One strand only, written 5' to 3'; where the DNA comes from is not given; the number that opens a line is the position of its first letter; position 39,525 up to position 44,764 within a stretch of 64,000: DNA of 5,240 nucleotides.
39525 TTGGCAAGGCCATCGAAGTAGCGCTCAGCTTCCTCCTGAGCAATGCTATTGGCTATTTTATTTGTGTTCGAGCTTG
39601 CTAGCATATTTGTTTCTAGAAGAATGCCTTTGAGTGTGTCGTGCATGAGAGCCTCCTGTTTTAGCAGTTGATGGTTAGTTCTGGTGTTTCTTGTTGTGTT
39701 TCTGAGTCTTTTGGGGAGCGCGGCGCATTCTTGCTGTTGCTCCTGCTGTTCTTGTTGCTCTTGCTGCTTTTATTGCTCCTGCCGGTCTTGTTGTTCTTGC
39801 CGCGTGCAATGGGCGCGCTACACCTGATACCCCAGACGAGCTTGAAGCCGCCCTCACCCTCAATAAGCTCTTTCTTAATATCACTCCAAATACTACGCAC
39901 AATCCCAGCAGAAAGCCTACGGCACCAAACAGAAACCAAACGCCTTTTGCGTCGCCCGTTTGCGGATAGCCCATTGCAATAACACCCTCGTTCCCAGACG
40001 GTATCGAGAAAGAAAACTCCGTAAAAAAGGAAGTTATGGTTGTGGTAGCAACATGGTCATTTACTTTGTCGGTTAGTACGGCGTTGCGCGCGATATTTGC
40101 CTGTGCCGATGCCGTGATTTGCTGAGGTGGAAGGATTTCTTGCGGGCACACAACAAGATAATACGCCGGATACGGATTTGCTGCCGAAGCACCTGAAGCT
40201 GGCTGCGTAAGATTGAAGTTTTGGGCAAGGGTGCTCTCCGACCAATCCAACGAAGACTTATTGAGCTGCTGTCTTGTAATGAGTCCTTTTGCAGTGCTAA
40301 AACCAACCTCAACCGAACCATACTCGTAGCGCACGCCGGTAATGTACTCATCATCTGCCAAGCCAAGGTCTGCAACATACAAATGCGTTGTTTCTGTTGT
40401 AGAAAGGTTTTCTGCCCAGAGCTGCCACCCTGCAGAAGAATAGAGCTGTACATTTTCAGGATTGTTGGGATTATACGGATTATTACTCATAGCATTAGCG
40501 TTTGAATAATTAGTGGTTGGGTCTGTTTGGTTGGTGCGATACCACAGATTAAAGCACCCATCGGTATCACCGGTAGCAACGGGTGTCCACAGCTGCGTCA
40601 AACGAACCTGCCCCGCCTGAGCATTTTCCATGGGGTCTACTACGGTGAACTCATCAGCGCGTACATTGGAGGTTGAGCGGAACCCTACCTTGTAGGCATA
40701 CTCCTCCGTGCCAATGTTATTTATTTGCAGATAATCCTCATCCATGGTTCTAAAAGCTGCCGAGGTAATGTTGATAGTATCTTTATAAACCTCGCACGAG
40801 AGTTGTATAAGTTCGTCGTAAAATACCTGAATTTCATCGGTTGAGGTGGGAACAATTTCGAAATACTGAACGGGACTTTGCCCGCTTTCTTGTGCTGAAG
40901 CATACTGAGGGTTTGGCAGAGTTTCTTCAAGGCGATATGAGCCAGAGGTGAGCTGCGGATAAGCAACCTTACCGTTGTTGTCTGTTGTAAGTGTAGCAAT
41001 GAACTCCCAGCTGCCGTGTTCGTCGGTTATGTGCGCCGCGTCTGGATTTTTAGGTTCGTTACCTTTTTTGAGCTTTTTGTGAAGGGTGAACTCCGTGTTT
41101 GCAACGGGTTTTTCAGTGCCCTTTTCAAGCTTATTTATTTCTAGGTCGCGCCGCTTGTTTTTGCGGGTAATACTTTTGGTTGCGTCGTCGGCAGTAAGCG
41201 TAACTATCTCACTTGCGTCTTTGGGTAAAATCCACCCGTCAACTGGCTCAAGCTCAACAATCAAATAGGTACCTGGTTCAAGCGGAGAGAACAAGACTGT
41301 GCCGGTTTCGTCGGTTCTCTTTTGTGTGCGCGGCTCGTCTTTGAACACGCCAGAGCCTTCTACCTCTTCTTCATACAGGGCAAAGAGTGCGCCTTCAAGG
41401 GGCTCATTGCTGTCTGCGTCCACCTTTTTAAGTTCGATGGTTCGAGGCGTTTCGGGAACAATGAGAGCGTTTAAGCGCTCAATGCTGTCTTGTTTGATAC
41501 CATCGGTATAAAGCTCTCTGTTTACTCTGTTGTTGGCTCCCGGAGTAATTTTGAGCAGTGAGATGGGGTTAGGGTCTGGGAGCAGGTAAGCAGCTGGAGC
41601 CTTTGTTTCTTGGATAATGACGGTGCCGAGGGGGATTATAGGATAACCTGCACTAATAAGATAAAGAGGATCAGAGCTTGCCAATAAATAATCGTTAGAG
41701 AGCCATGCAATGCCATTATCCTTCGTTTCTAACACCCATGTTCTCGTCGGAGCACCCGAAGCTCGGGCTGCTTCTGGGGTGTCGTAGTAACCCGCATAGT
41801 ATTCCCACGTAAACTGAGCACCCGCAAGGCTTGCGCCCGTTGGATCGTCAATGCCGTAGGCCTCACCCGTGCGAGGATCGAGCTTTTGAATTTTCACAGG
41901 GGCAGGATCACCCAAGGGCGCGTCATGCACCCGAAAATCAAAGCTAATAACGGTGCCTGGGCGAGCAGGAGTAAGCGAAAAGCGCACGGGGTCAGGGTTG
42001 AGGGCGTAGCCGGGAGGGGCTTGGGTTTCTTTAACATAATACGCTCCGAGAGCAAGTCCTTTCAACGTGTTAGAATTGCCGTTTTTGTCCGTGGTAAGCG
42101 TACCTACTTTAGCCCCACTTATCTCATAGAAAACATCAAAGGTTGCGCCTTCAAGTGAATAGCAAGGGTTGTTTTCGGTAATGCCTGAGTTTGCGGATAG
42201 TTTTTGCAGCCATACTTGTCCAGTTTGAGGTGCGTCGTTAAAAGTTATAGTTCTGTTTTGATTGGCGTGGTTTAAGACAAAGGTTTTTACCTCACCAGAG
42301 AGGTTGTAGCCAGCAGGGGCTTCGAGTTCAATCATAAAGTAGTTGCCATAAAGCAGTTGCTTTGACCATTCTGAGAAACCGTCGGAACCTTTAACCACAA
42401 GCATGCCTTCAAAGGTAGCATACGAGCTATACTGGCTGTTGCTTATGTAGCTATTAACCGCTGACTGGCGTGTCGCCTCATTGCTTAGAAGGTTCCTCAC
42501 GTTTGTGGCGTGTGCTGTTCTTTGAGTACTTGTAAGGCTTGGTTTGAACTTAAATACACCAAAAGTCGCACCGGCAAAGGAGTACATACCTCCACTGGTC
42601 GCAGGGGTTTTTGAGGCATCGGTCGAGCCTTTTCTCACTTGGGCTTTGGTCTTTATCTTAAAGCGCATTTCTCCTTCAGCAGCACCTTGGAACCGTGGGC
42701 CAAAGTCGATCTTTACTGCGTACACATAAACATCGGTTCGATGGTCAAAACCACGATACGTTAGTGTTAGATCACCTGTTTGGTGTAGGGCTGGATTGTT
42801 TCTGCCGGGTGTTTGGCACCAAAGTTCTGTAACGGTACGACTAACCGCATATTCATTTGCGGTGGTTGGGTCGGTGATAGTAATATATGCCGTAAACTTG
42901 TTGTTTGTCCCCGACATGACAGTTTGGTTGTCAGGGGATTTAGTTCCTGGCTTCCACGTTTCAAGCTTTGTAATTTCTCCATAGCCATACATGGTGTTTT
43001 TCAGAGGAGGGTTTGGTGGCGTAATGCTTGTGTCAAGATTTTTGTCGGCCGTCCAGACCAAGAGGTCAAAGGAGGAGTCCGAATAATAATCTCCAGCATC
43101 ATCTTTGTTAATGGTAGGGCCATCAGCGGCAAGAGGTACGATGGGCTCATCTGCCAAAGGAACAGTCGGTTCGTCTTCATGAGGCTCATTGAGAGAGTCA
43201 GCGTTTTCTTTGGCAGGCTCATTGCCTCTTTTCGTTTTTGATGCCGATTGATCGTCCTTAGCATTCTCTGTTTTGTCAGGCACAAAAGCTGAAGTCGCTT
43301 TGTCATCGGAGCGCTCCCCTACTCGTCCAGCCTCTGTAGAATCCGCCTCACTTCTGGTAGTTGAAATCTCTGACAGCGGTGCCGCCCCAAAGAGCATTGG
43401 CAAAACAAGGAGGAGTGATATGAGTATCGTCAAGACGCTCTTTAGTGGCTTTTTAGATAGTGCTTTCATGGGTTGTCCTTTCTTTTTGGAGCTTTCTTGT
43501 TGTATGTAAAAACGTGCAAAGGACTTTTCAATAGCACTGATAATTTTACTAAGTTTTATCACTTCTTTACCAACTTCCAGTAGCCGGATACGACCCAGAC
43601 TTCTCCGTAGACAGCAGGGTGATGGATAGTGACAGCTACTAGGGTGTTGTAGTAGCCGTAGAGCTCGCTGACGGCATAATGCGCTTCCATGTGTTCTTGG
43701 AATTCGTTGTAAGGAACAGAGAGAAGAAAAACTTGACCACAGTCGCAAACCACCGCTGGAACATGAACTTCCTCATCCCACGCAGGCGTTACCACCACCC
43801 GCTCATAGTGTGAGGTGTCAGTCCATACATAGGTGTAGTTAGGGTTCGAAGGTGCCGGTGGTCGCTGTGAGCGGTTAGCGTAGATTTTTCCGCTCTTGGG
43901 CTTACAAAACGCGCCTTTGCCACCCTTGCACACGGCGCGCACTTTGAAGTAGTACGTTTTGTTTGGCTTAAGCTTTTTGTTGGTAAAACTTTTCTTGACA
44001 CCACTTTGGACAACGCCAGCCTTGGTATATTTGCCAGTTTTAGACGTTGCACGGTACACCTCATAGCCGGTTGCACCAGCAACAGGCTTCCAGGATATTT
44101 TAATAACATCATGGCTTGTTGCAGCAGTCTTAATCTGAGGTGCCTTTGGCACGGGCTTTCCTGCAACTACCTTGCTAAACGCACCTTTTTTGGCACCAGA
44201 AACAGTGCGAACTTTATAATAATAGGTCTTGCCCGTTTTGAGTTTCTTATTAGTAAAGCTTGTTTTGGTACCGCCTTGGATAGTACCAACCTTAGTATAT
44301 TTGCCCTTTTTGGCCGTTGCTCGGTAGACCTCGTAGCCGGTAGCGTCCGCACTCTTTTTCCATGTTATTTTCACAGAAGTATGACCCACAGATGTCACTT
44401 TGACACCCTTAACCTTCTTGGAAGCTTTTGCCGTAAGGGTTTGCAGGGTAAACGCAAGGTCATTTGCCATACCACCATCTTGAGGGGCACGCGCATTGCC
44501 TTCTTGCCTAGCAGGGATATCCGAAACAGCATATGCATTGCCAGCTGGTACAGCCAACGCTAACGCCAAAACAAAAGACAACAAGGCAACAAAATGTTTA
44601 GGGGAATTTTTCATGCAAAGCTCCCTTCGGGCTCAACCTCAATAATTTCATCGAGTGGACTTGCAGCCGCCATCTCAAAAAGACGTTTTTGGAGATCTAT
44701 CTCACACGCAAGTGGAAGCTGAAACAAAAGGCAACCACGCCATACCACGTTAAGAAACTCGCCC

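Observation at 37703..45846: Surface-appendage operon ending in an inverted-architecture BTAD regulator, with no sortase, integrase or T4SS in the window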

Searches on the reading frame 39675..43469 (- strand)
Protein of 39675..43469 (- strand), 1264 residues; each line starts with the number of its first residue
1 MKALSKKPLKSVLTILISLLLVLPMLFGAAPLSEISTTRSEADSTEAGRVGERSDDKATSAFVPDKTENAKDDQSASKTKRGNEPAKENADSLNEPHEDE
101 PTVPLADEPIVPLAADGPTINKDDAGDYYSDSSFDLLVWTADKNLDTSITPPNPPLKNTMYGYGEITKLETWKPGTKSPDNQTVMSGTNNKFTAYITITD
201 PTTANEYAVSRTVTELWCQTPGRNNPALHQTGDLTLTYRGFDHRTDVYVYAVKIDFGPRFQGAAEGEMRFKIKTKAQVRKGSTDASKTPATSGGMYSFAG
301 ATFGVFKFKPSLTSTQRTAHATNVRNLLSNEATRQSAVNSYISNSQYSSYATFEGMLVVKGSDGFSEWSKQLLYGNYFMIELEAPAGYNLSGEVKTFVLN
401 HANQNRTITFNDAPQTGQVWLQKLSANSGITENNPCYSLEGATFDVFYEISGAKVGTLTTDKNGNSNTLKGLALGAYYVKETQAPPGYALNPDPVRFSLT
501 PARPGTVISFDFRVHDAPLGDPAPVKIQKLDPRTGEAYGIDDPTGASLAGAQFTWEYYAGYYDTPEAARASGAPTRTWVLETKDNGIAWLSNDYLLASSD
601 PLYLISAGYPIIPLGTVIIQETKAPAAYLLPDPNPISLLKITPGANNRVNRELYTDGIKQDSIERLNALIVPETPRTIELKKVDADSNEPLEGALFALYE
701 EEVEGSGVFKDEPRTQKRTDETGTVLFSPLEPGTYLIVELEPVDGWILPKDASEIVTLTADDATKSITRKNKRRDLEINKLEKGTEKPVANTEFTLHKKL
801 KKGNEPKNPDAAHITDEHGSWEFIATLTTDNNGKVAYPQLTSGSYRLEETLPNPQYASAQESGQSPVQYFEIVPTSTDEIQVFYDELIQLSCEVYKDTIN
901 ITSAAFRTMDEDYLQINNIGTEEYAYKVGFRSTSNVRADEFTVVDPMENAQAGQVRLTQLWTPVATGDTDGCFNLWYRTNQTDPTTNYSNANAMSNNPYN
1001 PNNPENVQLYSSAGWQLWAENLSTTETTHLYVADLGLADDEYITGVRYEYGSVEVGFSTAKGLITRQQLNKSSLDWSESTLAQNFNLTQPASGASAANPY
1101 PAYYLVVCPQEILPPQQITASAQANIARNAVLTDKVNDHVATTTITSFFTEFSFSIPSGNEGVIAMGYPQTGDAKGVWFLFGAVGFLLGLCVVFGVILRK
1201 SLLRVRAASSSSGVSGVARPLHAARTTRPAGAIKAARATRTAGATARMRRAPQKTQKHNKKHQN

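Call 4: search_protein_families(library=pfam, proteins=[window:39675-43469:-], max_evalue=0.01)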
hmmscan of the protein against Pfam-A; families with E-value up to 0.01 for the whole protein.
window:39675-43469:- (1264 aa): 3 families
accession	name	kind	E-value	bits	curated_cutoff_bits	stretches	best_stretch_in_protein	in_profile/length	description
PF17802.7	SpaA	-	8.1e-52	173.8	23.1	4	677-772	2-90/91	Prealbumin-like fold domain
PF17210.9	SdrD_B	-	1.5e-10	41.7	29.7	1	822-865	37-80/112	SdrD B-like domain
PF10670.15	DUF4198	-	0.0073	16.9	34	0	702-737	166-203/209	Domain of unknown function (DUF4198)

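Call 5: search_protein_families(library=ncbifam, proteins=[window:39675-43469:-], max_evalue=0.01)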
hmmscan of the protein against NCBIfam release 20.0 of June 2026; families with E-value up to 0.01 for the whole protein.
window:39675-43469:- (1264 aa): 1 family
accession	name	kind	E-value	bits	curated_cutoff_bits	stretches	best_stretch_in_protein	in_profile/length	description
NF033902.0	iso_D2_wall_anc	subfamily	1.3e-16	60.5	95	3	439-507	397-487/540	SpaH/EbpB family LPXTG-anchored major pilin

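Call 31: search_solved_structures(query=window:39675-43469:-, max_evalue=0.001)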
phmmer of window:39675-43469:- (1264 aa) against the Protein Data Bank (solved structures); distinct sequences matched with E-value up to 0.001: 9.
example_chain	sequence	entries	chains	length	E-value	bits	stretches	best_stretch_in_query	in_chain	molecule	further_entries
7k1u_A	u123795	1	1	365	6.6e-29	103.6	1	423-631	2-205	Collagen-binding Adhesin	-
6fwv_A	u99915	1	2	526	3e-07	31.9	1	338-499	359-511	Collagen Adhesion protein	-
3rkp_A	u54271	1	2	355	7.1e-07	30.6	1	438-499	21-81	Collagen adhesion protein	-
3kpt_A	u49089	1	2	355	7.1e-07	30.6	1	438-499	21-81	Collagen adhesion protein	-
8bdw_A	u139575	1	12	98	4.5e-06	28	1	417-507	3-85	Cell surface adherence protein,collagen-binding domain, LPXTG-motif cell wall anchor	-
4oq1_A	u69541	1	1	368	7.2e-05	24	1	370-499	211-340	Cell wall surface anchor family protein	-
9vo5_B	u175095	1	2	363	0.00021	22.5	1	371-493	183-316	SpaA-like prealbumin fold domain-containing protein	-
9vo4_B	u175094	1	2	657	0.00063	20.9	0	371-493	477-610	SpaA-like prealbumin fold domain-containing protein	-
6m7c_A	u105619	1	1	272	0.00097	20.3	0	430-502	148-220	Pilus assembly protein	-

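Call 33: find_homologous_proteins(query=window:39675-43469:-, region=880-1215)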
Query window:39675-43469:-, residues 880-1215 (336 aa): 76 proteins with E <= 0.001 among 5632 candidates.
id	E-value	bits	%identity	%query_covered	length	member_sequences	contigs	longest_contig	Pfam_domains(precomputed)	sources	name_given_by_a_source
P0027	8.7e-222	753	100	100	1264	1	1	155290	PF17802.8,PF17210.10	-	-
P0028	5.1e-170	583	81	93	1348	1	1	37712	PF17802.8,PF17210.10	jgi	jgi:protocatechuate 3,4-dioxygenase beta subunit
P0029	1.6e-119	417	66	88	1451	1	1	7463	PF10670.16,PF24695.2,PF17802.8,PF23193.2,PF13620.13,PF22904.4,PF17210.10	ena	-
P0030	6.8e-111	389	59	94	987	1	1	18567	PF17802.8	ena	-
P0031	7.9e-111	389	55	99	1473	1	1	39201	PF17802.8,PF17210.10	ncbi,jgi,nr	ncbi:MAG: hypothetical protein LBD25_08305 [Coriobacteriales bacterium]|jgi:hypothetical protein|nr:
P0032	1.5e-96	342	51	99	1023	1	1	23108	PF08341.17,PF17802.8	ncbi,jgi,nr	ncbi:MAG: Cys-Gln thioester bond-forming surface protein [Coriobacteriales bacterium]|jgi:TQXA domai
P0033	6.9e-92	326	53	92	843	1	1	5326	PF17802.8,PF17210.10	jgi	jgi:hypothetical protein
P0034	3.8e-90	321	55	83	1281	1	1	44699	PF17802.8,PF17210.10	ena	-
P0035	3.2e-89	318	57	86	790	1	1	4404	PF17802.8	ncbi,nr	ncbi:MAG: prealbumin-like fold domain-containing protein, partial [Coriobacteriia bacterium]|nr:prea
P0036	5.5e-89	317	50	97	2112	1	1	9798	PF17802.8,PF13620.13,PF17210.10,PF16555.12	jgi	jgi:LPXTG-motif cell wall-anchored protein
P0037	7.5e-89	316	53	89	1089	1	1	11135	PF17802.8,PF17210.10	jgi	jgi:hypothetical protein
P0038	5.3e-88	314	53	88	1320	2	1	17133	PF17802.8,PF22904.4,PF17210.10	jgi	jgi:LPXTG-motif cell wall-anchored protein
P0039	1.5e-87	312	49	97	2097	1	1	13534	PF17802.8,PF13620.13,PF17210.10,PF16555.12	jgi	jgi:LPXTG-motif cell wall-anchored protein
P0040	3.3e-86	308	53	87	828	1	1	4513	PF17802.8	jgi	jgi:hypothetical protein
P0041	6.8e-85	303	48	94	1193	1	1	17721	PF17802.8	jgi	jgi:hypothetical protein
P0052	8.9e-76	273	47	88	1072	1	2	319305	PF17802.8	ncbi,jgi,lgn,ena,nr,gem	ncbi:MAG: SpaA isopeptide-forming pilin-related protein [Actinomycetia bacterium]|nr:SpaA isopeptide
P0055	2.4e-72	262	44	97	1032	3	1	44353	PF08341.17,PF17802.8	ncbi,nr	ncbi:MAG: Cys-Gln thioester bond-forming surface protein [Clostridiales Family XIII bacterium]|nr:Cy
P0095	9.9e-29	119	30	95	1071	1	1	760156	PF17802.8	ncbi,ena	-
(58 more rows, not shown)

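Call 36: find_encoding_contigs(protein=P0055, flank=8000, max_places=1)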
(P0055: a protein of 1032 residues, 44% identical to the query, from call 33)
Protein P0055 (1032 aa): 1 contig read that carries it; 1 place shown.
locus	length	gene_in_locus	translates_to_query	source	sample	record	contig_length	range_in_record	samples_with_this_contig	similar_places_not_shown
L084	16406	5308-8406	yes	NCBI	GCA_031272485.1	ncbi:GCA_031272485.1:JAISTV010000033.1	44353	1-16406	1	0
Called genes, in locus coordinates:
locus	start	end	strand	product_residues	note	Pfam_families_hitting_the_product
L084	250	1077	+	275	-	PF00106:adh_short, PF08659:KR, PF13561:adh_short_C2, PF00106:adh_short (weak), PF13561:adh_short_C2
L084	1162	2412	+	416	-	PF00365:PFK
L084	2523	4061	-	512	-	PF00370:FGGY_N, PF02782:FGGY_C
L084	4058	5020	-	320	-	PF00480:ROK, PF01869:BcrAD_BadFG (weak)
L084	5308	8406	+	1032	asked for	PF08341:TED, PF17802:SpaA (weak)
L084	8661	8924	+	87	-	-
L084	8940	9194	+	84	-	PF04014:MazE_antitoxin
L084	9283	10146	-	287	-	PF04468:PSP1, PF28472:PSP1_3rd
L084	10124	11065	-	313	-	PF13177:DNA_pol3_delta2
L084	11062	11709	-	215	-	PF13521:AAA_28 (faint), PF02223:Thymidylate_kin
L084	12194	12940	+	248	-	PF21813:DUF6882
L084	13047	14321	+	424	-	PF00275:EPSP_synthase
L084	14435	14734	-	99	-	PF04026:SpoVG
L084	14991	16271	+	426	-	PF09314:DUF1972, PF13579:Glyco_trans_4_4 (faint)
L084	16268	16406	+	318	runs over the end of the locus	PF00535:Glycos_transf_2, PF13641:Glyco_tranf_2_3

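Call 37: find_encoding_contigs(protein=P0052, flank=8000, max_places=1)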
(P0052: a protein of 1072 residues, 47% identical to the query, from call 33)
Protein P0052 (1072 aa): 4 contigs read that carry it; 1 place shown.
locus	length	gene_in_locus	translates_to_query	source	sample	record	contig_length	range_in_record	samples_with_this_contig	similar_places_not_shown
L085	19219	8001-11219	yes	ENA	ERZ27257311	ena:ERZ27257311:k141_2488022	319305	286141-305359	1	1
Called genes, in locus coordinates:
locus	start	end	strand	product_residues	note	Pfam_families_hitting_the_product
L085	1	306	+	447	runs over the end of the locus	PF00206:Lyase_1, PF10397:ADSL_C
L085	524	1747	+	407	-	-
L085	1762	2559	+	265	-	PF01925:TauE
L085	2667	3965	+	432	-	PF13185:GAF_2 (weak), PF06580:His_kinase, PF02518:HATPase_c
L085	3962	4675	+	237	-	PF00072:Response_reg, PF04397:LytTR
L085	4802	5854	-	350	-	-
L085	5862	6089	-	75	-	-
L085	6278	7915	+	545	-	-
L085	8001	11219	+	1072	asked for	PF17802:SpaA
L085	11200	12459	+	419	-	PF03704:BTAD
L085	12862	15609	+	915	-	PF07517:SecA_DEAD, PF01043:SecA_PP_bind, PF21090:P-loop_SecA, PF07516:SecA_SW, PF02810:SEC-C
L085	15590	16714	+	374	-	PF03462:PCRF, PF00472:RF-1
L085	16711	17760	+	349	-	PF00456:Transketolase_N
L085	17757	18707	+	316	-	PF02779:Transket_pyr, PF02780:Transketolase_C, PF22613:Transketolase_C_1 (weak)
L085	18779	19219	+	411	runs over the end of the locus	PF00005:ABC_tran, PF02463:SMC_N (faint), PF13304:AAA_21 (faint)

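Call 38: find_encoding_contigs(protein=P0095, flank=8000, max_places=1)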
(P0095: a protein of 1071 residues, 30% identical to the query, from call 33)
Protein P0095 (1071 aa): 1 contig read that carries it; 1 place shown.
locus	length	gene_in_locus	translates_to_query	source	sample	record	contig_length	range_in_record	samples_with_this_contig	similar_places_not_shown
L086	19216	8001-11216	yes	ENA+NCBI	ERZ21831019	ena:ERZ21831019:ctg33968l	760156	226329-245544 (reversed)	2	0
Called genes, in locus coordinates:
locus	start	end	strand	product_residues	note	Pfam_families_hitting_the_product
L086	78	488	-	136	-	PF04304:DUF454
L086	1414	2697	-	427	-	PF02403:Seryl_tRNA_N, PF00587:tRNA-synt_2b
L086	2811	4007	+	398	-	-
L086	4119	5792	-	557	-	PF07992:Pyr_redox_2 (faint), PF00890:FAD_binding_2, PF01266:DAO, PF12831:FAD_oxidored (weak)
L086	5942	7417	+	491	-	PF00196:GerE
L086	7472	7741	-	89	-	PF12637:TSCPD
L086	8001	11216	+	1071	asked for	PF17802:SpaA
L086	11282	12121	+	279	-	PF08543:Phos_pyr_kin, PF00294:PfkB (weak)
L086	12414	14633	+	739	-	PF00069:Pkinase, PF07714:PK_Tyr_Ser-Thr, PF03109:ABC1 (weak)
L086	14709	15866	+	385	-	PF12401:FhaA_N, PF16697:Yop-YscD_cpl, PF00498:FHA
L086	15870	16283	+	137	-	PF16697:Yop-YscD_cpl, PF00498:FHA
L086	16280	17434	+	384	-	PF00481:PP2C, PF13672:PP2C_2, PF07228:SpoIIE (weak)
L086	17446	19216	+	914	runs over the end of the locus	PF01098:FTSW_RODA_SPOVE, PF21922:PBP_dimer_2, PF00905:Transpeptidase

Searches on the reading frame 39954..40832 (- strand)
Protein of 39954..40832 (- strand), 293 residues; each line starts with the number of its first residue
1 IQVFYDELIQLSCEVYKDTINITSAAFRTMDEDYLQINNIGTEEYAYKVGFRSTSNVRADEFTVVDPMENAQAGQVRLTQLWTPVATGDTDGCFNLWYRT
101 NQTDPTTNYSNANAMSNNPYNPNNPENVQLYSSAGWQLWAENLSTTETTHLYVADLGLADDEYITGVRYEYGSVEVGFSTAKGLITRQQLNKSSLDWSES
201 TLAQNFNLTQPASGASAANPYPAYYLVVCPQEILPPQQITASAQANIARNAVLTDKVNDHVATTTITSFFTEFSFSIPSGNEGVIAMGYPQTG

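Call 78: search_dna_similar(query=window:39954-40832:-, collection=plasmids, mode=protein, max_evalue=0.001, max_rows=15)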
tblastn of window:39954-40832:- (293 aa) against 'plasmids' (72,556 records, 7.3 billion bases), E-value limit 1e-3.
Records with a match: 1; places in all: 9; records where one place covers at least 80% of the query: 0.
Best place of each record, by identity: <60% 1.
By first word of the organism name: Clostridium 1.
By predicted mobility (MOB-suite, as given by PLSDB): non-mobilizable 1.
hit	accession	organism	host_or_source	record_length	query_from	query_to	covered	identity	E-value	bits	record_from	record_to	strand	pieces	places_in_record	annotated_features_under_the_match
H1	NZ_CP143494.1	Clostridium perfringens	pig,fecal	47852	52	179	44%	29.7%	1e-5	54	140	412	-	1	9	none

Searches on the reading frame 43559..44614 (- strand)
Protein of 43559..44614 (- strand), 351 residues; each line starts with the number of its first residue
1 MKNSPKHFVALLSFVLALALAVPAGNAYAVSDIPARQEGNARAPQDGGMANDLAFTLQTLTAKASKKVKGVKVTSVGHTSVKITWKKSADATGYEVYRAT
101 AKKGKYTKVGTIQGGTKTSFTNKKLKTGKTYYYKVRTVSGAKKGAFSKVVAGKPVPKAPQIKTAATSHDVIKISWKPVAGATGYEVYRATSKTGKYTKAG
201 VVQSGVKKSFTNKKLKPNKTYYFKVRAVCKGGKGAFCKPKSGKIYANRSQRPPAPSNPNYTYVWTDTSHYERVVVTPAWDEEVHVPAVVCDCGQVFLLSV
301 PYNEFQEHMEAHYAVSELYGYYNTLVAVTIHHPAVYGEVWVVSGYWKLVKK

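Call 4: search_protein_families(library=pfam, proteins=[window:43559-44614:-], max_evalue=0.01)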
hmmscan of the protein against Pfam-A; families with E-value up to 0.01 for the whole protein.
window:43559-44614:- (351 aa): 9 families
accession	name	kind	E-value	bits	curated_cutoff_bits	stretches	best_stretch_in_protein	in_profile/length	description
PF00041.27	fn3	-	1e-21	77.4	25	2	67-151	2-82/84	Fibronectin type III domain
PF25814.1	fn3_SORL1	-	1.6e-10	41.3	27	2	155-228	2-72/90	SORL1-like, fn3 domain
PF24489.1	Ig_J_second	-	4.4e-09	36.8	27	2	200-239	48-89/105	Tip attachment protein J second Ig-like domain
PF16656.11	Pur_ac_phosph_N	-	1.4e-08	35.6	30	1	70-147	3-86/93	Purple acid Phosphatase, N-terminal domain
PF21910.2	GH85_C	-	2.7e-08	34.6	27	1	67-103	5-41/95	GH85 endohexosaminidases, C-terminal domain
PF25788.1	Ig_Rha78A_N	-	1.1e-06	29.3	27.4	0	171-233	20-89/105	Rha78A-like, N-terminal immunoglobulin domain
PF10179.15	NDNF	-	0.00073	20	27.3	0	197-228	78-109/127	Neuron-derived neurotrophic factor, first Fn(III) domain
PF06051.17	DUF928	-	0.0012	19.1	26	0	182-230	54-98/184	Domain of Unknown Function (DUF928)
PF01108.23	Tissue_fac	-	0.0027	18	27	0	83-143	39-104/107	Tissue factor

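Call 5: search_protein_families(library=ncbifam, proteins=[window:43559-44614:-], max_evalue=0.01)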
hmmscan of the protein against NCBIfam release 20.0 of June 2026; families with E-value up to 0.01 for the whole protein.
window:43559-44614:- (351 aa): 4 families
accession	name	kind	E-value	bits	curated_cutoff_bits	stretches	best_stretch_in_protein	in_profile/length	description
TIGR03000.1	plancto_dom_1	domain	5.4e-06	26.2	43.1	0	113-137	24-48/75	TIGR03000 domain-containing protein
NF041898.1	pec_ly_PelI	equivalog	0.00013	21.1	620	0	85-164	39-117/349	pectate lyase PelI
NF045522.1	MXAN_2561_fam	equivalog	0.0068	15.9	150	0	80-155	183-259/304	MXAN_2561 family MXYO-CTERM-anchored protein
NF049904.1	lambda_TipJ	exception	0.0081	13.7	1950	0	202-238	765-801/1163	phage attachment tail tip protein J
